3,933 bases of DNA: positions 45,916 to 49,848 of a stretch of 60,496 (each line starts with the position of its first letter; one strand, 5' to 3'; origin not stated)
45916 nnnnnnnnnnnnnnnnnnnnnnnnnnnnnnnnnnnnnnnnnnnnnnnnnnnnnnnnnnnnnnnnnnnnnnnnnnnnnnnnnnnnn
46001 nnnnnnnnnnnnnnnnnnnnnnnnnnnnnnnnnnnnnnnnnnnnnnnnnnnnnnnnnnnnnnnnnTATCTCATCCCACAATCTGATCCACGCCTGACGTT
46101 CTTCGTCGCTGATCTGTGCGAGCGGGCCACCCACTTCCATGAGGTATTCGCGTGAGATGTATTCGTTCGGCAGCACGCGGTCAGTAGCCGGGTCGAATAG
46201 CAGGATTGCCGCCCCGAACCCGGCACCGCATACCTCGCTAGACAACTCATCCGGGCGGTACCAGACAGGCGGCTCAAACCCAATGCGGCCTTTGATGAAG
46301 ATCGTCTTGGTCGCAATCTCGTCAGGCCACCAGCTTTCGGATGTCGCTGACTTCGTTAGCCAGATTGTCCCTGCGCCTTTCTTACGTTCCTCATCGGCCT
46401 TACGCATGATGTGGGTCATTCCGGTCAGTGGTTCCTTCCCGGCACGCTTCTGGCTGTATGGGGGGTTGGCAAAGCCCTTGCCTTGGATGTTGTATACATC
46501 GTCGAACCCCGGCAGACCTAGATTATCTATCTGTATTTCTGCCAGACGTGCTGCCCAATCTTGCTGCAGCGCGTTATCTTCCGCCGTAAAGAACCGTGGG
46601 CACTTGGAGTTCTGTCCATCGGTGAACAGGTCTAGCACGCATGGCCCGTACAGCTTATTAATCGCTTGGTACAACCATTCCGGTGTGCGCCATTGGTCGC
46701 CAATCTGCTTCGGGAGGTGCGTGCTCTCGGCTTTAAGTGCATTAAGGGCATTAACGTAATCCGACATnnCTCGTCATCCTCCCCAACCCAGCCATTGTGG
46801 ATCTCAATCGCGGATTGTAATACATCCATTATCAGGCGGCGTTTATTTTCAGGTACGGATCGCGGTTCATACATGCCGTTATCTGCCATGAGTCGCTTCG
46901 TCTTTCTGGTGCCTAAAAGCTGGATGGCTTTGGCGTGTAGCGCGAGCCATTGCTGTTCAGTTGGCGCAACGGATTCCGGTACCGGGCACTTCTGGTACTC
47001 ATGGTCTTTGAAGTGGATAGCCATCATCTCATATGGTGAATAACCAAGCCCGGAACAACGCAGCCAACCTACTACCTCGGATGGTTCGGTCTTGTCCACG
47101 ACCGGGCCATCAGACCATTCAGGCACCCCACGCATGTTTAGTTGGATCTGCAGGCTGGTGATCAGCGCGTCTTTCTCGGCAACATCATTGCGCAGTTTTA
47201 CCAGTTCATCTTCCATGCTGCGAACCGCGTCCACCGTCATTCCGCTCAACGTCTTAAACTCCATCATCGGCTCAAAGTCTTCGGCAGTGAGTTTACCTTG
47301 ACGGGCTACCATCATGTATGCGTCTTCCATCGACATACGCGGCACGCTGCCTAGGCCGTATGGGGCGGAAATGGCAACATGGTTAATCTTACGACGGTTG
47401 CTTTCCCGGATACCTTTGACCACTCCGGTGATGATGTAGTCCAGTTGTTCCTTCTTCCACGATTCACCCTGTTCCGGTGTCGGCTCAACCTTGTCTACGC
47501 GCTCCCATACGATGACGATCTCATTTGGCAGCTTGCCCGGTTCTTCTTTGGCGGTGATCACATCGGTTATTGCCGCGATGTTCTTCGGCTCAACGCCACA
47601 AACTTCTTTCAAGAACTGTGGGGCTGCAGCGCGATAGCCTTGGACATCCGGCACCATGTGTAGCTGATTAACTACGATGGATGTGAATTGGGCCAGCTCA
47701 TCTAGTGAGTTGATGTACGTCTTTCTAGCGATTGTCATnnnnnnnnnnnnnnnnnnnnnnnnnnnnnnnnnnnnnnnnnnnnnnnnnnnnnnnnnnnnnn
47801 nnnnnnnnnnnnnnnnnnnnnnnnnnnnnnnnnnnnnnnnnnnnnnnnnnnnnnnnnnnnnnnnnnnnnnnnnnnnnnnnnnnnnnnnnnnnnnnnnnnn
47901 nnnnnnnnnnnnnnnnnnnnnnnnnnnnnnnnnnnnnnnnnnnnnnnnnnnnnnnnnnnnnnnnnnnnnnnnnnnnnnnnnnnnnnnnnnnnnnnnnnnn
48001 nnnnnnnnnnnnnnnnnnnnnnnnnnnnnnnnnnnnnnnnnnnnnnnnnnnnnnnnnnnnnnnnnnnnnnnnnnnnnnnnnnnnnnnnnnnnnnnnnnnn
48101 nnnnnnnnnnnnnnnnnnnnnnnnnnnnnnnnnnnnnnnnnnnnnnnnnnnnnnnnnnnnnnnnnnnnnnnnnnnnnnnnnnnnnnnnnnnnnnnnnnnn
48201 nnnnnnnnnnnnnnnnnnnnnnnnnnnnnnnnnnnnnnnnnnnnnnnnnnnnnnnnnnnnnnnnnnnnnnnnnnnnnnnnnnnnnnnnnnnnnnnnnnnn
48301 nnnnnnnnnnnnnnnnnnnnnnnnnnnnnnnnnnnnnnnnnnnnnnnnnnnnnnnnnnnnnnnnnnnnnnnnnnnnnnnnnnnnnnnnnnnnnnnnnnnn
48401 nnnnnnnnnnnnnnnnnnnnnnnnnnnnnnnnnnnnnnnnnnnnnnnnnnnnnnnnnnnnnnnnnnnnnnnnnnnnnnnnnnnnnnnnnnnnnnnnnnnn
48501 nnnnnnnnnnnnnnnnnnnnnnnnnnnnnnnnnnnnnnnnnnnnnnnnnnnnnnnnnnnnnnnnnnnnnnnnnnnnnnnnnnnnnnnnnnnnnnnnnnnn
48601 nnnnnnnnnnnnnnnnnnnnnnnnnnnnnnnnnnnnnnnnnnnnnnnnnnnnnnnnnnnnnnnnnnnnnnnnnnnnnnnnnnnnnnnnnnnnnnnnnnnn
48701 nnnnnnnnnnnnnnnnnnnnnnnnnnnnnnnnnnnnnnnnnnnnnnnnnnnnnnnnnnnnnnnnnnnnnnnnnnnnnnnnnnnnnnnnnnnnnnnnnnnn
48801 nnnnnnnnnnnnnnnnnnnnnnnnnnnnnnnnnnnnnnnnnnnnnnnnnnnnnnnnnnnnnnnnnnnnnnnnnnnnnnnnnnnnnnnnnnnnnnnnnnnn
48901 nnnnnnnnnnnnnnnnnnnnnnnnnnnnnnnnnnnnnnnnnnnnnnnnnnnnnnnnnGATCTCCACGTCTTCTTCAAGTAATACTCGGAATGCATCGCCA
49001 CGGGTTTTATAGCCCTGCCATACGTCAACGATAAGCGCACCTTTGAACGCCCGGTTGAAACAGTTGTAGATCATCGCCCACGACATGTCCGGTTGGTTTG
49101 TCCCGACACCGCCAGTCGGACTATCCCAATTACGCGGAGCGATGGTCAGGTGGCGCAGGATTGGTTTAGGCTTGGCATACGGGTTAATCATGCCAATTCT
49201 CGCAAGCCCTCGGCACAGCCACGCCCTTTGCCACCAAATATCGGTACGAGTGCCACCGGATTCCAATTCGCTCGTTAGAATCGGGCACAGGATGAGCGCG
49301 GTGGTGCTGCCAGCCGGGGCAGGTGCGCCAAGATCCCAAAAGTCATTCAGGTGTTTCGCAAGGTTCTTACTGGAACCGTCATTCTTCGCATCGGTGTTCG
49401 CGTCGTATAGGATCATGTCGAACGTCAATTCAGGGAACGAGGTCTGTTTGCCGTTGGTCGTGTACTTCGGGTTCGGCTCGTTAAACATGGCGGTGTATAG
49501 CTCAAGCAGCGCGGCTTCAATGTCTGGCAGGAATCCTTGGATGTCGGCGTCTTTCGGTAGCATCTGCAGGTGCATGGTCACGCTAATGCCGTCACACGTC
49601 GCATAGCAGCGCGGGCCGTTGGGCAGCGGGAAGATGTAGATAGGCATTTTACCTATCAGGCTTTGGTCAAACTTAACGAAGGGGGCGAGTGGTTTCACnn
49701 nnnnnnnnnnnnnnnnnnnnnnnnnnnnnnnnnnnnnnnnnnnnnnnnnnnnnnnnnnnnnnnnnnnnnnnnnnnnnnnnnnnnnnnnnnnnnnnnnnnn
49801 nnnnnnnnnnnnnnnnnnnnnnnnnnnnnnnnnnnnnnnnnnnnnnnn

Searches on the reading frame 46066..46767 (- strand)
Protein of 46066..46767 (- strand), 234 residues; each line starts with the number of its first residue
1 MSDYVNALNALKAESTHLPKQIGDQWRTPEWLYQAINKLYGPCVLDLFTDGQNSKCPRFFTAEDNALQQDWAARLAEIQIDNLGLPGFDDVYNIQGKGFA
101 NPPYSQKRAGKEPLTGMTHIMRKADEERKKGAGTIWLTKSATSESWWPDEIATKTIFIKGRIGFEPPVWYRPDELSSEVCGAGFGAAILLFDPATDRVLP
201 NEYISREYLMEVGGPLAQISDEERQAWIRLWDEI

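Call 20: find_related_loci(query=window:46066-46767:-, collection=viral_contigs, flank=6000)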
Query window:46066-46767:- (234 aa) in viral_contigs; peptide patterns used: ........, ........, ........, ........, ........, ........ (x = any residue, [..] = any of these).
12 stretches matched a pattern; 4 encode a relative of the query (tblastn E <= 1e-3); 4 distinct loci.
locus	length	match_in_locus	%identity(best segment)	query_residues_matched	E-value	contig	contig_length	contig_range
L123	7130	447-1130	72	1-234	9e-114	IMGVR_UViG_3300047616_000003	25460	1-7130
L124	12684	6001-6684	72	1-234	9e-114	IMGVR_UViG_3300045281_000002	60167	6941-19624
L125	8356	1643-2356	50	4-232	2e-72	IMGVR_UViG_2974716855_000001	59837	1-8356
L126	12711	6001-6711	51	4-227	1e-70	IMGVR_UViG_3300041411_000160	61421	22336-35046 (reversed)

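Call 26: search_dna_similar(query=window:46066-46767:-, collection=phages, mode=protein, max_rows=60, rows=spread, max_evalue=1e-20)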
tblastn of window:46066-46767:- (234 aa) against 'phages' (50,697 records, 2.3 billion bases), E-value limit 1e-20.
Records with a match: 261; places in all: 261; records where one place covers at least 80% of the query: 258.
Best place of each record, by identity: 80-90% 3; 60-80% 116; <60% 142.
By first word of the organism name: Salmonella 97; Escherichia 32; Klebsiella 31; Proteus 21; Aeromonas 15; Stx2c-converting 13; Providencia 11; Serratia 6; Enterobacteria 6; Yersinia 5; and 14 more.
By host as written in the record: - 32; Salmonella enterica subsp. enterica serovar Typhimurium 29; Salmonella enterica 18; Klebsiella pneumoniae 15; Proteus mirabilis 15; Escherichia coli 11; Salmonella sp. 10; Escherichia coli ECOR13 6; and 84 more.
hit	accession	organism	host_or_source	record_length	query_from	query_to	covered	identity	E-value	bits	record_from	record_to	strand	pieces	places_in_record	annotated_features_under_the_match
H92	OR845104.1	Salmonella phage S.Hadar 4-5-1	Salmonella enterica subsp. enterica ...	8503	1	234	100%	79.1%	9e-124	391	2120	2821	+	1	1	record has no annotation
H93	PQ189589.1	Salmonella phage Salmp-p7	Salmonella enterica subsp. enterica ...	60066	1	234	100%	79.1%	9e-124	391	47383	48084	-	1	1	DNA N-6-adenine-methyltransferase Dam | hypothetical protein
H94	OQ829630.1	Salmonella phage gd01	Salmonella sp.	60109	1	234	100%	78.6%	5e-123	389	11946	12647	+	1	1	phosphoadenosine phosphosulfate reductase | hypothetical protein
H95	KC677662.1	Salmonella phage iEPS5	Salmonella enterica serovar Typhimurium ...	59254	1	234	100%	78.6%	8e-123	389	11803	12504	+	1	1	putative N-6-adenine-methyltransferase | hypothetical protein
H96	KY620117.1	Salmonella phage BSPM4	Salmonella enterica subsp. enterica ...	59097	1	234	100%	78.6%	9e-123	389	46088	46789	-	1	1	putative N-6-adenine-methyltransferase | hypothetical protein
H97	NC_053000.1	Salmonella phage SeWh-1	Salmonella enterica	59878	1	234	100%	78.6%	9e-123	389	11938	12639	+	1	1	phosphoadenosine phosphosulfate reductase | hypothetical protein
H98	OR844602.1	Escherichia phage ECO26.1 3-1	Escherichia coli O26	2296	1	216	92%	81.5%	5e-123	371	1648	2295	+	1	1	record has no annotation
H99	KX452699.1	Salmonella phage KNP6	Salmonella sp.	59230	1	234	100%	73.9%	3e-111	355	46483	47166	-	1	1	record has no annotation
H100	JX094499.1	Salmonella phage Chi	-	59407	1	234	100%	73.9%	4e-111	355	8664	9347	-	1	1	putative N-6-adenine-methyltransferase | hypothetical protein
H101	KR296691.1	Salmonella phage 37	Salmonella gallinarum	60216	1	234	100%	73.9%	4e-111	355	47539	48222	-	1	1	DNA adenine methyltransferase | hypothetical protein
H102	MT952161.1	Serratia phage vB_SmaS-Smarc6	Serratia marcescens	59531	1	234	100%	73.9%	5e-111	355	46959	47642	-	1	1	DNA adenine methylase | hypothetical protein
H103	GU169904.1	Staphylococcus phage SA1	Staphylococcus aureus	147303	1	234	100%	73.9%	7e-111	354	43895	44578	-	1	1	none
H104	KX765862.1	Salmonella phage ST-101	-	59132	1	234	100%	73.5%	4e-111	355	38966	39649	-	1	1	DNA adenine methylase | hypothetical protein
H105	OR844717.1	Escherichia phage ECO104 4-5-2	Escherichia coli O104:H4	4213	1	234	100%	73.5%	1e-111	353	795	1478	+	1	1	record has no annotation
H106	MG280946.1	Salmonella phage KFS-SE1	Salmonella enterica subsp. enterica ...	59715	1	234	100%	73.5%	1e-110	353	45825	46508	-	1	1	putative N-6-adenine-methyltransferase | hypothetical protein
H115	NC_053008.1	Salmonella phage SAP012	Salmonella sp.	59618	1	234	100%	68.4%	5e-109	349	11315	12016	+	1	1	phosphoadenosine phosphosulfate reductase | hypothetical protein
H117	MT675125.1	Providencia phage vB_PreS-Stilesk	Providencia rettgeri B0142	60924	1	234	100%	67.1%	1e-103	334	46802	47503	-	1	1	DNA methyltransferase | hypothetical protein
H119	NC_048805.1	Klebsiella phage Soft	Klebsiella pneumoniae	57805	1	234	100%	58.6%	1e-88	291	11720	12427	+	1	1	phosphoadenosine phosphosulfate reductase | ribosome_binding_site | hypothetical protein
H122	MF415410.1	Klebsiella phage KPN N137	Klebsiella pneumoniae YMC15/11/N137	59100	1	234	100%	57.7%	6e-87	286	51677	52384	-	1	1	putative DNA adenine methylase | hypothetical protein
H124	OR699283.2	Salmonella phage BAU.Micro_SLP-22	Salmonella sp.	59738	4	234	99%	54.0%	3e-80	267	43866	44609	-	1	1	phosphoadenosine phosphosulfate reductase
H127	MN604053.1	Escherichia phage E21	enterotoxigenic Escherichia coli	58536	1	234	100%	47.1%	5e-66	226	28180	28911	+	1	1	putative DNA methyltransferase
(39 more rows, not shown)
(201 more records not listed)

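Call 27: get_annotated_region(hit=H119, flank=8000)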
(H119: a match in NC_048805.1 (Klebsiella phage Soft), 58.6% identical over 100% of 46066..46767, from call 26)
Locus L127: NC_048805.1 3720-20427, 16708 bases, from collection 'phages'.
description: Klebsiella phage Soft, complete genome.
organism: Klebsiella phage Soft (NCBI taxid 2601626)
taxonomy: Viruses; Duplodnaviria; Heunggongvirae; Uroviricota; Caudoviricetes; Casjensviridae; Yonseivirus; Yonseivirus soft
host: Klebsiella pneumoniae; source: municipal wastewater; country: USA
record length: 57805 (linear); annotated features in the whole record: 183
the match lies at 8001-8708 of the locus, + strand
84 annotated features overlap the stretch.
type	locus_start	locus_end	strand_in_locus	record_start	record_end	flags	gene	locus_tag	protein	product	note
CDS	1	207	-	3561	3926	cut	-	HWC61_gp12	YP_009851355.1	hypothetical protein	-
CDS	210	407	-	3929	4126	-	-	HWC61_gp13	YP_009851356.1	hypothetical protein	-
regulatory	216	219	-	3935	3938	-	-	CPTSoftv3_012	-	ribosome_binding_site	CPT_Soft.v3_012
CDS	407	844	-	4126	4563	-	-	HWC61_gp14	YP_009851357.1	hypothetical protein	-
regulatory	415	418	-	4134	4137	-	-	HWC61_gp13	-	ribosome_binding_site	CPT_Soft.v3_013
regulatory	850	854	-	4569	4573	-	-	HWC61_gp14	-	ribosome_binding_site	CPT_Soft.v3_014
CDS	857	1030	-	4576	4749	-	-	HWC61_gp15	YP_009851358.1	hypothetical protein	-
regulatory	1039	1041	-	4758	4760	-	-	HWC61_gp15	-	ribosome_binding_site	CPT_Soft.v3_015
regulatory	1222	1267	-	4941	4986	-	-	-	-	terminator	-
regulatory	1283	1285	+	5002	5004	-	-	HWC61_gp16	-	ribosome_binding_site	CPT_Soft.v3_016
CDS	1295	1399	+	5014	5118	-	-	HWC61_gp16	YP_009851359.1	hypothetical protein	-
regulatory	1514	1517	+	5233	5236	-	-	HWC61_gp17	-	ribosome_binding_site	CPT_Soft.v3_017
CDS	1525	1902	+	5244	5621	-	-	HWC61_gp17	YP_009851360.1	hypothetical protein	-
regulatory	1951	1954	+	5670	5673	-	-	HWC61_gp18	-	ribosome_binding_site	CPT_Soft.v3_018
CDS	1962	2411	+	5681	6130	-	-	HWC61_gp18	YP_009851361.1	hypothetical protein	-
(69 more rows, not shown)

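Call 28: get_annotated_region(hit=H117, flank=8000)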
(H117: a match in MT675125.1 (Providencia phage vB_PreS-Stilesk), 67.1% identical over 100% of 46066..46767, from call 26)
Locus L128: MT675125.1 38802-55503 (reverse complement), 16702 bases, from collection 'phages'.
description: Providencia phage vB_PreS-Stilesk, complete genome.
organism: Providencia phage vB_PreS-Stilesk (NCBI taxid 2761110)
taxonomy: Viruses; Duplodnaviria; Heunggongvirae; Uroviricota; Caudoviricetes; Casjensviridae; Redjacvirus; Redjacvirus stilesk
host: Providencia rettgeri B0142; source: worm farm effluent; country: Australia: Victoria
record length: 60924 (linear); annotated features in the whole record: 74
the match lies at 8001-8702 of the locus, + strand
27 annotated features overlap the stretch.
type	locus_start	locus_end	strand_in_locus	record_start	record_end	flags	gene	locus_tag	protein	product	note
CDS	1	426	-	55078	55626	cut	-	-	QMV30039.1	hypothetical protein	-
CDS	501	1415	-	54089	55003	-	-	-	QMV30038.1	hypothetical protein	-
CDS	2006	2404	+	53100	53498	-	-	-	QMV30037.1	hypothetical protein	-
CDS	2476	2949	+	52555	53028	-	-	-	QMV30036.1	hypothetical protein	-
CDS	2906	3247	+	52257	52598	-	-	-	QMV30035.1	hypothetical protein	-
CDS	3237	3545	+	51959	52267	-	-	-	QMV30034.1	hypothetical protein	-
CDS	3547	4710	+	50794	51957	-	-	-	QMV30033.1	recombination-associated protein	-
CDS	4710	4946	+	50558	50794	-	-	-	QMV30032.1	hypothetical protein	-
CDS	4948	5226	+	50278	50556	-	-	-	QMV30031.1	hypothetical protein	-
CDS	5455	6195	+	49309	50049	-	-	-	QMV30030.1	hypothetical protein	-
CDS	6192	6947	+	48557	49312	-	-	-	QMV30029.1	hypothetical protein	-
CDS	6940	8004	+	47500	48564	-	-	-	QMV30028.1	hypothetical protein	-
CDS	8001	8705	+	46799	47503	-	-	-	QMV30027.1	DNA methyltransferase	-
CDS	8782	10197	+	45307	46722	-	-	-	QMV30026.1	hypothetical protein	-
CDS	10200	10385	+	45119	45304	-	-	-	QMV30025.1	hypothetical protein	-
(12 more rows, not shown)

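Call 29: get_annotated_region(hit=H122, flank=8000)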
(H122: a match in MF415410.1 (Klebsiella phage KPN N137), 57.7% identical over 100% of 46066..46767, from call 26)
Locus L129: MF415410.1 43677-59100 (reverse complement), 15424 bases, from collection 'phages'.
description: Klebsiella phage KPN N137, complete genome.
organism: Klebsiella phage KPN N137 (NCBI taxid 2024238)
taxonomy: Viruses; Duplodnaviria; Heunggongvirae; Uroviricota; Caudoviricetes; Casjensviridae; Yonseivirus; Yonseivirus N137
host: Klebsiella pneumoniae YMC15/11/N137; source: -; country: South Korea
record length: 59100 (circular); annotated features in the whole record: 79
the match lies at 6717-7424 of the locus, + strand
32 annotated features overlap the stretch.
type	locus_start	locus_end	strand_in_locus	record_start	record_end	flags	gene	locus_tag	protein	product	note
CDS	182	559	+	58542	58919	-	-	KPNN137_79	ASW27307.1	hypothetical protein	-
CDS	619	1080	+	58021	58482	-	-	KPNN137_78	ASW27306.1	hypothetical protein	-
CDS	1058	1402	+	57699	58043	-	-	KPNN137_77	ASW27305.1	viral integrase family 4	-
CDS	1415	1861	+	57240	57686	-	-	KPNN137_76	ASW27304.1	hypothetical protein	-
CDS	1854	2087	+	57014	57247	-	-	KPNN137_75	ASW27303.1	hypothetical protein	-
CDS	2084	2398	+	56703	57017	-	-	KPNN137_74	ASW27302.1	hypothetical protein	-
CDS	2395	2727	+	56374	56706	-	-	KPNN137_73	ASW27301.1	hypothetical protein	-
CDS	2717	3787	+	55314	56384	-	-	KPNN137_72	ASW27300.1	exonuclease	exonuclease RdgC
CDS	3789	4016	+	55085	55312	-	-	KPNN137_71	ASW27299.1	tail fiber protein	-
CDS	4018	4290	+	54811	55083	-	-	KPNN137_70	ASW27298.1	endolysin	-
CDS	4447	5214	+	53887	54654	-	-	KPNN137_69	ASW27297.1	hypothetical protein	-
CDS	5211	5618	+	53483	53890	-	-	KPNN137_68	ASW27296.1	hypothetical protein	-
CDS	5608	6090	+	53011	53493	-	-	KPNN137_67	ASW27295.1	hypothetical protein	-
CDS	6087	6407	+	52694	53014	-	-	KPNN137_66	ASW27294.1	hypothetical protein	-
CDS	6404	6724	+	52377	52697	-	-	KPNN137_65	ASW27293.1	hypothetical protein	-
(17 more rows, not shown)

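Call 30: get_annotated_region(hit=H115, flank=8000)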
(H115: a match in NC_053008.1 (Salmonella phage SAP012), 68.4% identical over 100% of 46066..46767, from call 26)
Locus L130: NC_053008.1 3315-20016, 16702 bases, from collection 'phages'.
description: Salmonella phage SAP012 DNA, complete sequence.
organism: Salmonella phage SAP012 (NCBI taxid 2742114)
taxonomy: Viruses; Duplodnaviria; Heunggongvirae; Uroviricota; Caudoviricetes; Casjensviridae; Zhonglingvirus; Zhonglingvirus SAP012
host: Salmonella sp.; source: -; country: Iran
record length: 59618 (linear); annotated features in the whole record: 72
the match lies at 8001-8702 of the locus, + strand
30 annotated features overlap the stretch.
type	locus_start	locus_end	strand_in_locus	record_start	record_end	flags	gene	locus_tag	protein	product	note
CDS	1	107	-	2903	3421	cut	-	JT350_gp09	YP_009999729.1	hypothetical protein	ORF09; SAP012_09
CDS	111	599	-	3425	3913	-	-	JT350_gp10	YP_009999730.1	hypothetical protein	ORF10; SAP012_10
CDS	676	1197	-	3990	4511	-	-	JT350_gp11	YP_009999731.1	hypothetical protein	ORF11; SAP012_11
CDS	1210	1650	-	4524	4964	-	-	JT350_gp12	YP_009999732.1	clamp loader of DNA polymerase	ORF12; SAP012_12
CDS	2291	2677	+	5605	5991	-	-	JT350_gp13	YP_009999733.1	putative RecT family protein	ORF13; SAP012_13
CDS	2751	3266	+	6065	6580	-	-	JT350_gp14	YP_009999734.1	hypothetical protein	ORF14; SAP012_14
CDS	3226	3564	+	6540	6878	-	-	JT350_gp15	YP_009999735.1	hypothetical protein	ORF15; SAP012_15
CDS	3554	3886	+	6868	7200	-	-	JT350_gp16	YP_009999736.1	hypothetical protein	ORF16; SAP012_16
CDS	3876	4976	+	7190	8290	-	-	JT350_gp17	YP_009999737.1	exonuclease recombination-associated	ORF17; SAP012_17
CDS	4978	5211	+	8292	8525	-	-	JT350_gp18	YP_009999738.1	hypothetical protein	ORF18; SAP012_18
CDS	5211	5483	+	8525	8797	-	-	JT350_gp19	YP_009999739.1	Putative endolysin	ORF19; SAP012_19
CDS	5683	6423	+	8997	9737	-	-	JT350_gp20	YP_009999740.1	hypothetical protein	ORF20; SAP012_20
CDS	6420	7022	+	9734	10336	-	-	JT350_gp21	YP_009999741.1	hypothetical protein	ORF21; SAP012_21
CDS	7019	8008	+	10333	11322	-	-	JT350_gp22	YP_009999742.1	hypothetical protein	ORF22; SAP012_22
CDS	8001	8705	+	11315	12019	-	-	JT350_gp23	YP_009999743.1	phosphoadenosine phosphosulfate reductase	ORF23; SAP012_23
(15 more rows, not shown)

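Call 31: get_annotated_region(hit=H124, flank=8000)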
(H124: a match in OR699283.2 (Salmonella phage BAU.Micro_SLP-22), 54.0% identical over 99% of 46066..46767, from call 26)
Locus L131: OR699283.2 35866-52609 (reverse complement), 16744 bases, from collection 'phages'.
description: Salmonella phage BAU.Micro_SLP-22, complete genome.
organism: Salmonella phage BAU.Micro_SLP-22 (NCBI taxid 3064292)
taxonomy: Viruses; Duplodnaviria; Heunggongvirae; Uroviricota; Caudoviricetes; Casjensviridae; Jacunavirus
host: Salmonella sp.; source: drain water; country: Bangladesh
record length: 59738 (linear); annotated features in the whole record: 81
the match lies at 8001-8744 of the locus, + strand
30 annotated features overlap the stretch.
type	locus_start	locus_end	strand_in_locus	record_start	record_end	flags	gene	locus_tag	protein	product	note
CDS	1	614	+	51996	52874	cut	-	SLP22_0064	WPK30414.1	phosphoadenosine phosphosulfate reductase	-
CDS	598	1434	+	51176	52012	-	-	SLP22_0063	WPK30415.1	hypothetical protein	-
CDS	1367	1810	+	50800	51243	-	-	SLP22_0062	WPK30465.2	hypothetical protein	-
CDS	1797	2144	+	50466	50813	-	-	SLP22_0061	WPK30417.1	hypothetical protein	-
CDS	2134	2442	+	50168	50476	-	-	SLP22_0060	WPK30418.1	hypothetical protein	-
CDS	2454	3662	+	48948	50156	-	-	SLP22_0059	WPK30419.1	recombination-associated exonuclease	-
CDS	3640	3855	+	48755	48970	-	-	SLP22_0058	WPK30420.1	hypothetical protein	-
CDS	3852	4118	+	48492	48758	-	-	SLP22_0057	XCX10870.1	hypothetical protein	-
CDS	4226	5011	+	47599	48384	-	-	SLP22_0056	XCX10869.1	hypothetical protein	-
CDS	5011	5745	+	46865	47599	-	-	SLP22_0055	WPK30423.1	hypothetical protein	-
CDS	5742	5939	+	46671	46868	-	-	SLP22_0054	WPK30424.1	hypothetical protein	-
CDS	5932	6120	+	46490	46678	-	-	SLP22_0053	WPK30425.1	hypothetical protein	-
CDS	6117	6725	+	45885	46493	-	-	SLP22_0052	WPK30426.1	hypothetical protein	-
CDS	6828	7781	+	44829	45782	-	-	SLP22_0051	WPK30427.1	DNA methyltransferase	-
CDS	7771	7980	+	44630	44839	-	-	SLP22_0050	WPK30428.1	hypothetical protein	-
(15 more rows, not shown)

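Call 32: get_annotated_region(hit=H127, flank=8000)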
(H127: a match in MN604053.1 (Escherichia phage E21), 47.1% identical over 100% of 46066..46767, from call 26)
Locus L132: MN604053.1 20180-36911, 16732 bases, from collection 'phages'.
description: Escherichia phage E21, complete genome.
organism: Escherichia phage E21 (NCBI taxid 2663325)
taxonomy: Viruses; Duplodnaviria; Heunggongvirae; Uroviricota; Caudoviricetes; Casjensviridae; Lavrentievavirus; Lavrentievavirus E21
host: enterotoxigenic Escherichia coli; source: sewage of farm; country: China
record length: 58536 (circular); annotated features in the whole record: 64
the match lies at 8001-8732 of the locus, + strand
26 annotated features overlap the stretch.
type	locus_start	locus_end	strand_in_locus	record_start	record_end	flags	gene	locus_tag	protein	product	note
CDS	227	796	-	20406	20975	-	-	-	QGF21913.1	hypothetical protein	-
CDS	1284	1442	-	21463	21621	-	-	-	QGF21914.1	hypothetical protein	-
CDS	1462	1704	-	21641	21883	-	-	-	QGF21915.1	hypothetical protein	-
CDS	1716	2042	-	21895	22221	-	-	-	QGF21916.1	hypothetical protein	-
CDS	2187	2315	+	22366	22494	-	-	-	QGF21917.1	hypothetical protein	-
CDS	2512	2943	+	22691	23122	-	-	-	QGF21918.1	hypothetical protein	-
CDS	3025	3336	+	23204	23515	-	-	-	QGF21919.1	hypothetical protein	-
CDS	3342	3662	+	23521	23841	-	-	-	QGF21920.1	hypothetical protein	-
CDS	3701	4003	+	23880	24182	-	-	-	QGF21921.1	hypothetical protein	-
CDS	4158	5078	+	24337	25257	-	-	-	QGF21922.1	putative recombinase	putative recombinase RdgC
CDS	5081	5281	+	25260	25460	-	-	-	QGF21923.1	hypothetical protein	-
CDS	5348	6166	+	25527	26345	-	-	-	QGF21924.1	hypothetical protein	-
CDS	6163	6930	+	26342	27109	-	-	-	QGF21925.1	hypothetical protein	-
CDS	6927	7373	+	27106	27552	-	-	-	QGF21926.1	hypothetical protein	-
CDS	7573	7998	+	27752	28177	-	-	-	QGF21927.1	hypothetical protein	-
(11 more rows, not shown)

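Call 56: search_protein_families(library=phrogs, proteins=[window:46066-46767:-], max_evalue=0.00001)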
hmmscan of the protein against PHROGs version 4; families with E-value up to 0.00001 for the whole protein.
window:46066-46767:- (234 aa): 4 families
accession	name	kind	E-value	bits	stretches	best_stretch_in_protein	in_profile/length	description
phrog_111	-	other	1.2e-64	220.2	1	1-229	42-240/345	DNA methyltransferase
phrog_33262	-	moron, auxiliary metabolic gene and host takeover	2.4e-53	182.3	1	2-213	283-477/495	phosphoadenosine phosphosulfate reductase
phrog_26052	-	unknown function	1.4e-11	45.1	1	140-218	2-79/93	-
phrog_22740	-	unknown function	9.3e-10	39.9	1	24-73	12-60/99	-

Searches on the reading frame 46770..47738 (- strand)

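Call 56: search_protein_families(library=phrogs, proteins=[window:46770-47738:-], max_evalue=0.00001)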
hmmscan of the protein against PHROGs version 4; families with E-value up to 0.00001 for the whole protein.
window:46770-47738:- (323 aa): 1 family
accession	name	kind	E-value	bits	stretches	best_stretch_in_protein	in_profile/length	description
phrog_8386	-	unknown function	8.8e-11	42.5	1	6-201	6-195/366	-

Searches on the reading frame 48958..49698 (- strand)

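Call 56: search_protein_families(library=phrogs, proteins=[window:48958-49698:-], max_evalue=0.00001)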
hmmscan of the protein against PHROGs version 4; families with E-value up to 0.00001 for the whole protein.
window:48958-49698:- (247 aa): 2 families
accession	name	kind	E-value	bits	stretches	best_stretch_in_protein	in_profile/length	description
phrog_6886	-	unknown function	5e-114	380.9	1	1-247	1-249/249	-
phrog_38454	-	unknown function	2e-09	38.3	1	7-38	8-39/51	-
